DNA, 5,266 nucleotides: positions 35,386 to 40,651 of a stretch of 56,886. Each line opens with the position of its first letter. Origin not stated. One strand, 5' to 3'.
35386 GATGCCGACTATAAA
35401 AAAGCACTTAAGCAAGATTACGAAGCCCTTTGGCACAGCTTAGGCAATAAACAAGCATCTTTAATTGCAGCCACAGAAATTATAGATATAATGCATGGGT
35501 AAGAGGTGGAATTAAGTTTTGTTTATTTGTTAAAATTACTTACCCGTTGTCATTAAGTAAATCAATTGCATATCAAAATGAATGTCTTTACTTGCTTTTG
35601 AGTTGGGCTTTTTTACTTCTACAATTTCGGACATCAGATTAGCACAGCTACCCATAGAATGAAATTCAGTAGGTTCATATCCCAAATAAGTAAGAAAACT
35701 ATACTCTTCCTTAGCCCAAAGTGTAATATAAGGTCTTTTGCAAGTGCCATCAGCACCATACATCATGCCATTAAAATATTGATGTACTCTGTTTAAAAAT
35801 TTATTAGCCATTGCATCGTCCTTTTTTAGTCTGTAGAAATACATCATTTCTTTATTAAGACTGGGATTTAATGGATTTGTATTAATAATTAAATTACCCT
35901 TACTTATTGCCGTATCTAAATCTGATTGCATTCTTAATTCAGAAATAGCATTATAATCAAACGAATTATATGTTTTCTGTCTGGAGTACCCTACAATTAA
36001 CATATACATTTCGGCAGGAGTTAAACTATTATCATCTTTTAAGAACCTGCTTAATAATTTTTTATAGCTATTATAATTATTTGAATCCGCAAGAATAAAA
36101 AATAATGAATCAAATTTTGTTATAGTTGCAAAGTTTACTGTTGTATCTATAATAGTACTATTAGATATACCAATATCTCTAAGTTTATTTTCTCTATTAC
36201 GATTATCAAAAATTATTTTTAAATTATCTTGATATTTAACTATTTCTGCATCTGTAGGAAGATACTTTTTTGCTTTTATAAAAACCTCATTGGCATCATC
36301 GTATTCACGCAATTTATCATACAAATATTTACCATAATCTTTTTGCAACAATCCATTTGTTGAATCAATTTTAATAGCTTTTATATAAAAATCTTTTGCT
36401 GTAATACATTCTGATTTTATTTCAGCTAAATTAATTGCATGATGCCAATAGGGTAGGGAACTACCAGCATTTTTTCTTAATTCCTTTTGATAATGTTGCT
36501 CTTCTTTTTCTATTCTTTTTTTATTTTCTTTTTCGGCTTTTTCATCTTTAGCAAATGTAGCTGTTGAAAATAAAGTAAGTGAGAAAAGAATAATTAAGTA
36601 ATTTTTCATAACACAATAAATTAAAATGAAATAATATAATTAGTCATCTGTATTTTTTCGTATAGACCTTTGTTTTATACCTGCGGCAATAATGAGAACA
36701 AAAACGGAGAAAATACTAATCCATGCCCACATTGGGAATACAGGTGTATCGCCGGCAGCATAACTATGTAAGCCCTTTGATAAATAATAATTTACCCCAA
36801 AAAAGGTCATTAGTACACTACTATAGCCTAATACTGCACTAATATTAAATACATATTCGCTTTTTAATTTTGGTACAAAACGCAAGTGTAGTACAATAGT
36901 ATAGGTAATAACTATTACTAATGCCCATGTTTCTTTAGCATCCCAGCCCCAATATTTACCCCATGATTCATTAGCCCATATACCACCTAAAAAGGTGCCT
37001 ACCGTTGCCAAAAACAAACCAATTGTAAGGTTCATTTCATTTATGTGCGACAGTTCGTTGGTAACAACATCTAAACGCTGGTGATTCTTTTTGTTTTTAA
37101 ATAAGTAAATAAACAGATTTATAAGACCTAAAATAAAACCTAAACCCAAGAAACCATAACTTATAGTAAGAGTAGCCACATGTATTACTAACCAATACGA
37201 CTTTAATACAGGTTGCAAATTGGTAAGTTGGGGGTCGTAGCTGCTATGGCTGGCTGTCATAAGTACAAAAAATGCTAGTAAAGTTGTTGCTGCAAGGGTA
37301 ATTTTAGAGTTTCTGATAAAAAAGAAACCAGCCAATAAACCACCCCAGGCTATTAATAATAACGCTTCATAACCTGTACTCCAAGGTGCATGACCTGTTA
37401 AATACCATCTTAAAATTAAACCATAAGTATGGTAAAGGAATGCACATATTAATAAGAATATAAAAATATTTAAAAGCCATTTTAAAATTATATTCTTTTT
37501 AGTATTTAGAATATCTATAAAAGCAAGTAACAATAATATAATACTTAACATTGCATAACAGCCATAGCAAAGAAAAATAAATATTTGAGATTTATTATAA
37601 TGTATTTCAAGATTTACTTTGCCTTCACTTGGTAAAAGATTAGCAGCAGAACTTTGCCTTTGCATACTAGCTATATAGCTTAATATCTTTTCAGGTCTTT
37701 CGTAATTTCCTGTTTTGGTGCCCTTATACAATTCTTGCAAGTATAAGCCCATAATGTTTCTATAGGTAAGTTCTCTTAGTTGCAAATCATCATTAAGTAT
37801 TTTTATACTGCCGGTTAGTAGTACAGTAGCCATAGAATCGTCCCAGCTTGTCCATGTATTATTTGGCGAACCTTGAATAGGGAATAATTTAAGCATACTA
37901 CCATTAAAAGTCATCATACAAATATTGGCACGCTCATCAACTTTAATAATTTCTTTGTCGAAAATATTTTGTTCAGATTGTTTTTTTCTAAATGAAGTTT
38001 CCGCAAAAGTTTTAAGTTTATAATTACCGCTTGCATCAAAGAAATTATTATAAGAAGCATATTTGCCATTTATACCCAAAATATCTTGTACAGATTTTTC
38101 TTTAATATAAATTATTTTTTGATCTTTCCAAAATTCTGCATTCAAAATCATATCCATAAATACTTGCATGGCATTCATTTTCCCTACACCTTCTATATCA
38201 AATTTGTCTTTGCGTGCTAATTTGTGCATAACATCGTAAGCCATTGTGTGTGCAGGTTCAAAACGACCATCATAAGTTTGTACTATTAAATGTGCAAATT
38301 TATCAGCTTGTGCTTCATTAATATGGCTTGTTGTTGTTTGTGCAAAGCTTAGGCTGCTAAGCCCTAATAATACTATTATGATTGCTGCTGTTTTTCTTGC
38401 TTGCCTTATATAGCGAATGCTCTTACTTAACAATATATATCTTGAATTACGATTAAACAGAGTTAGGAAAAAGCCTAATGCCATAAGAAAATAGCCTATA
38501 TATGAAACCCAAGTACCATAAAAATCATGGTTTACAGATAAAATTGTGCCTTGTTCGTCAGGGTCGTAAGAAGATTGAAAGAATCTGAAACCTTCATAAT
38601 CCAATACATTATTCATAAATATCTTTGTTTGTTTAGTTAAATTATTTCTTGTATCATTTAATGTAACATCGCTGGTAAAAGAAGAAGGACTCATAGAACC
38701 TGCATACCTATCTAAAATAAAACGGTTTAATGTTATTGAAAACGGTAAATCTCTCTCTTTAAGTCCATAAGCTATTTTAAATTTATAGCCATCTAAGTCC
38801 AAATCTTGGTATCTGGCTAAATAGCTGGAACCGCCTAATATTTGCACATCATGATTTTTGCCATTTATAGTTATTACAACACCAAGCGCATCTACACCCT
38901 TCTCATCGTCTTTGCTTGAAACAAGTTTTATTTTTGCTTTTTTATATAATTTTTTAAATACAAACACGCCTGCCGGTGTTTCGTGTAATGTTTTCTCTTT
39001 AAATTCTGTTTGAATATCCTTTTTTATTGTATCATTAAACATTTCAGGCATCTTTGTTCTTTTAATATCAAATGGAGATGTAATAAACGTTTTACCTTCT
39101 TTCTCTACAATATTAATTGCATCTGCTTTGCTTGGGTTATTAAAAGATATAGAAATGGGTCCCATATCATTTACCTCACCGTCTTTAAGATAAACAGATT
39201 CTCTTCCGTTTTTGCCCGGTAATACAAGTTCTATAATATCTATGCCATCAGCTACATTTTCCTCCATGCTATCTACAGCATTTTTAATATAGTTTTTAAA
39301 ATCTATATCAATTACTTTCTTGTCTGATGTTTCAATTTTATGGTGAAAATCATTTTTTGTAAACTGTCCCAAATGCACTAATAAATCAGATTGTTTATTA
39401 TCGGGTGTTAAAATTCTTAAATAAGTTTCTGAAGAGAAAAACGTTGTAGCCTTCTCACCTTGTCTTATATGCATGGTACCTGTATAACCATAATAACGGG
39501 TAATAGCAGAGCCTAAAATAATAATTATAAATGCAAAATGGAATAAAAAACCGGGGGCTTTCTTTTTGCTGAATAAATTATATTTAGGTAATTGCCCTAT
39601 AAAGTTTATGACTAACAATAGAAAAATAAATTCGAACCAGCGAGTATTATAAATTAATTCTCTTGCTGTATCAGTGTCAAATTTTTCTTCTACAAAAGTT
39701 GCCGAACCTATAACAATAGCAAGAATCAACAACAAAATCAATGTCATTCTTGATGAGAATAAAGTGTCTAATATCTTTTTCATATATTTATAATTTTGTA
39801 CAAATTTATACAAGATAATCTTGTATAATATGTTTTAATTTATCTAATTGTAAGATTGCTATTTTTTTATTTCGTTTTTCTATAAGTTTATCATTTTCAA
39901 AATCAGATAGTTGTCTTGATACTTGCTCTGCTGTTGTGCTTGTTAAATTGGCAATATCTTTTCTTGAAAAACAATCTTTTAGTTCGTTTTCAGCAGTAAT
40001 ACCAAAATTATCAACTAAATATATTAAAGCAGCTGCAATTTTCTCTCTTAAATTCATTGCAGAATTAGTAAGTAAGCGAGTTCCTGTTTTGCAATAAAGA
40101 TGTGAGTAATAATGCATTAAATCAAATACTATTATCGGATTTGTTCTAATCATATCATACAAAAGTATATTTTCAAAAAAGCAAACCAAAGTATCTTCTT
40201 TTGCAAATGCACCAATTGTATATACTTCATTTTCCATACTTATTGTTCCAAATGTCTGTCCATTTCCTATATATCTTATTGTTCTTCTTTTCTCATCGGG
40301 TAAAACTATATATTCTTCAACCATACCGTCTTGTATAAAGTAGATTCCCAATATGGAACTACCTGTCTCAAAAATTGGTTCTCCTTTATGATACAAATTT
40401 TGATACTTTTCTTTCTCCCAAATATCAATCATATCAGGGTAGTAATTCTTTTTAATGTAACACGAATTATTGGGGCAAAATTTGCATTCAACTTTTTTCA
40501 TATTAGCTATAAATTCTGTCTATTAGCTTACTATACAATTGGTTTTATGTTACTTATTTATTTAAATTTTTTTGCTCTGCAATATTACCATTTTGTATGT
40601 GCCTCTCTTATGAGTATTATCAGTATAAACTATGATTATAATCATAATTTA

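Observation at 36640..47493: Candidate oxygen-regulated porin-cytochrome electron conduit in a T9SS Bacteroidota genome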

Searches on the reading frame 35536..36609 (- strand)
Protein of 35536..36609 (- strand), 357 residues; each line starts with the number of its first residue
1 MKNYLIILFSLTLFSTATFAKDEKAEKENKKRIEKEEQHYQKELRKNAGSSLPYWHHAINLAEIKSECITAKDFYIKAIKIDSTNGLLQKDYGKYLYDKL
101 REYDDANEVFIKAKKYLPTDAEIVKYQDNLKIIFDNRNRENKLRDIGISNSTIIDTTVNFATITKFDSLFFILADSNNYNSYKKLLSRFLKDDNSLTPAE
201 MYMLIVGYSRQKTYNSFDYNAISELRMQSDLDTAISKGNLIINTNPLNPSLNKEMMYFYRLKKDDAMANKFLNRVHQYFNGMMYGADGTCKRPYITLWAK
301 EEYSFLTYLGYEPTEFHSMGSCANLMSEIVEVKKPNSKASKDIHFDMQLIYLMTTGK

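Call 4: search_protein_families(library=pfam, proteins=[window:35536-36609:-], max_evalue=0.01)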
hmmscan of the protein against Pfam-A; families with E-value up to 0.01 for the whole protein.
window:35536-36609:- (357 aa): 1 family
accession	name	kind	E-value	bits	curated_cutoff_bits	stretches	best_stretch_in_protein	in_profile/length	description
PF16266.10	DUF4919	-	1.9e-16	61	29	1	176-346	8-186/186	Domain of unknown function (DUF4919)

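Call 5: search_protein_families(library=ncbifam, proteins=[window:35536-36609:-], max_evalue=0.01)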
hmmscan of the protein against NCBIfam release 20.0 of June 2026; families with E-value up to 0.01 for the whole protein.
window:35536-36609:- (357 aa): 1 family
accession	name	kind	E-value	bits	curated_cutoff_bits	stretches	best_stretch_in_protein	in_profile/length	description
TIGR02521.1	type_IV_pilW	equivalog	5.5e-06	26.1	154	1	41-116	55-128/234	type IV pilus biogenesis/stability protein PilW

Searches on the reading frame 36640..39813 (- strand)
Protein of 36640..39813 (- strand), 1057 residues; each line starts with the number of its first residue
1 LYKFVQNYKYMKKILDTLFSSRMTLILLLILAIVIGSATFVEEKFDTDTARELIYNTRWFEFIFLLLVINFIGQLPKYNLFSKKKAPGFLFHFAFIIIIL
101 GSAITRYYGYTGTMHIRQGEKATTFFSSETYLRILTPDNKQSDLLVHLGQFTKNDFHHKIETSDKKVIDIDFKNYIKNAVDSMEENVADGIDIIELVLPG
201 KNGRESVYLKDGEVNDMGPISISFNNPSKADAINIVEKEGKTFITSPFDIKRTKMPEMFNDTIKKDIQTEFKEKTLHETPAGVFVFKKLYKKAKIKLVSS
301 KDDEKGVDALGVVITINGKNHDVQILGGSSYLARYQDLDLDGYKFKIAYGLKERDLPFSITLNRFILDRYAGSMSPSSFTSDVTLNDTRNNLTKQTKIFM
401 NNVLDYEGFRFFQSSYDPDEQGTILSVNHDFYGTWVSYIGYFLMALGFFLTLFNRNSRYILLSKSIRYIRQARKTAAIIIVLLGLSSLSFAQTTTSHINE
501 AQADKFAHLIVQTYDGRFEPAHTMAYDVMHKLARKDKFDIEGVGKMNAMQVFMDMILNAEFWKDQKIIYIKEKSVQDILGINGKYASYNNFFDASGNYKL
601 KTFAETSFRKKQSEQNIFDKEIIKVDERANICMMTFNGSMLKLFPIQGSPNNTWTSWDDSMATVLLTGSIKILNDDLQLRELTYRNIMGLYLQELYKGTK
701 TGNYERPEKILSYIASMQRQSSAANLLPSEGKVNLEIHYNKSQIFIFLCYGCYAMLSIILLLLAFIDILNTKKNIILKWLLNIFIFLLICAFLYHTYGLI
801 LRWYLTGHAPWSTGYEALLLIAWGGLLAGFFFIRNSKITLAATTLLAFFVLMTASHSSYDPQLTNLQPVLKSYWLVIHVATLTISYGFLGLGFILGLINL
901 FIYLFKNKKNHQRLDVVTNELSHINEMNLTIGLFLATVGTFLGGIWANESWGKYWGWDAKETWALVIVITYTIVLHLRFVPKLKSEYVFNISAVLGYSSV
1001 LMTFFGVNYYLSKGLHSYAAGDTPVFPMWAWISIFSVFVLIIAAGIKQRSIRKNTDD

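Call 4: search_protein_families(library=pfam, proteins=[window:36640-39813:-], max_evalue=0.01)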
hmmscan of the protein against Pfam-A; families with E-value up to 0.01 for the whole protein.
window:36640-39813:- (1057 aa): 2 families
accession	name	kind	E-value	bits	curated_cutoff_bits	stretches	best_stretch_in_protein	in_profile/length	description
PF01578.25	Cytochrom_C_asm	-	4.5e-37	128.2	29.9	1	811-1011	1-208/212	Cytochrome C assembly protein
PF05140.19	ResB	-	8.6e-19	68.1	24.6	2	350-420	199-269/486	ResB-like family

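Call 5: search_protein_families(library=ncbifam, proteins=[window:36640-39813:-], max_evalue=0.01)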
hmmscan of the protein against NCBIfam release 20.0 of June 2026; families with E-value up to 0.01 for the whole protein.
window:36640-39813:- (1057 aa): 2 families
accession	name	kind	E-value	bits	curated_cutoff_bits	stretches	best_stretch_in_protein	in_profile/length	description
TIGR03144.1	cytochr_II_ccsB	equivalog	4.9e-48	164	187.6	1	788-1019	2-252/252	c-type cytochrome biogenesis protein CcsB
TIGR01191.1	ccmC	subfamily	5.1e-06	26.5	186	1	921-1019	45-143/184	heme ABC transporter permease CcmC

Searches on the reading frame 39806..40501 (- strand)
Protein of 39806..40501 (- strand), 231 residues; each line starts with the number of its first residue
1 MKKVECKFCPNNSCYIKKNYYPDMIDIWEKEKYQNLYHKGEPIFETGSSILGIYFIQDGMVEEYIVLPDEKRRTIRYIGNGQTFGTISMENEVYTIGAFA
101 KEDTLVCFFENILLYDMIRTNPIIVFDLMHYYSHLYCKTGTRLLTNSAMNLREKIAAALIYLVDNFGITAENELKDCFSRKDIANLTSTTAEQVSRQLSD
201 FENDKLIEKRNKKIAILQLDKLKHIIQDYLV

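Call 4: search_protein_families(library=pfam, proteins=[window:39806-40501:-], max_evalue=0.01)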
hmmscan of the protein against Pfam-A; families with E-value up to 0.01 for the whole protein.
window:39806-40501:- (231 aa): 3 families
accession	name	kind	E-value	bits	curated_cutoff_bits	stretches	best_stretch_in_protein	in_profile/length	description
PF13545.12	HTH_Crp_2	-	2.6e-13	50.2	27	1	153-224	1-69/70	Crp-like helix-turn-helix domain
PF00027.35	cNMP_binding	-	1e-12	48.2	27.5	1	37-121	4-89/89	Cyclic nucleotide-binding domain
PF00325.26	Crp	-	4.5e-05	23.5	21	1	179-207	4-32/32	Bacterial regulatory proteins, crp family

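Call 5: search_protein_families(library=ncbifam, proteins=[window:39806-40501:-], max_evalue=0.01)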
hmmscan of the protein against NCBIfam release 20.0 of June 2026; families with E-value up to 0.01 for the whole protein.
window:39806-40501:- (231 aa): 7 families
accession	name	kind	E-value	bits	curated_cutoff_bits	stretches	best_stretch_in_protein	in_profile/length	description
NF008365.0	PRK11161.1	subfamily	1.3e-14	54.1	228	1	37-225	52-242/250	fumarate/nitrate reduction transcriptional regulator Fnr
NF052518.1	TransRegLdrP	equivalog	5.6e-12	46.1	300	2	150-224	111-186/195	transcriptional regulator LdrP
NF050806.1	TransRegFixKCaul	equivalog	2.1e-11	43.5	300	1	35-209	26-196/215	transcriptional regulator FixK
NF045989.1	TransRegFnrLRhodb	equivalog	5.5e-10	38.9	300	1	3-223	7-232/245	transcriptional regulator FnrL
NF008732.0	PRK11753.1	equivalog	1.9e-08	34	266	1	21-216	12-210/214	cAMP-activated global transcriptional regulator CRP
TIGR03697.1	NtcA_cyano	equivalog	1.2e-05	25.2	244.95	1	41-219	2-185/193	global nitrogen regulator NtcA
NF053664.1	TransRegPtrACyano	equivalog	0.0018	17.6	300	1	56-216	33-189/196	Crp/Fnr family transcriptional regulator PtrA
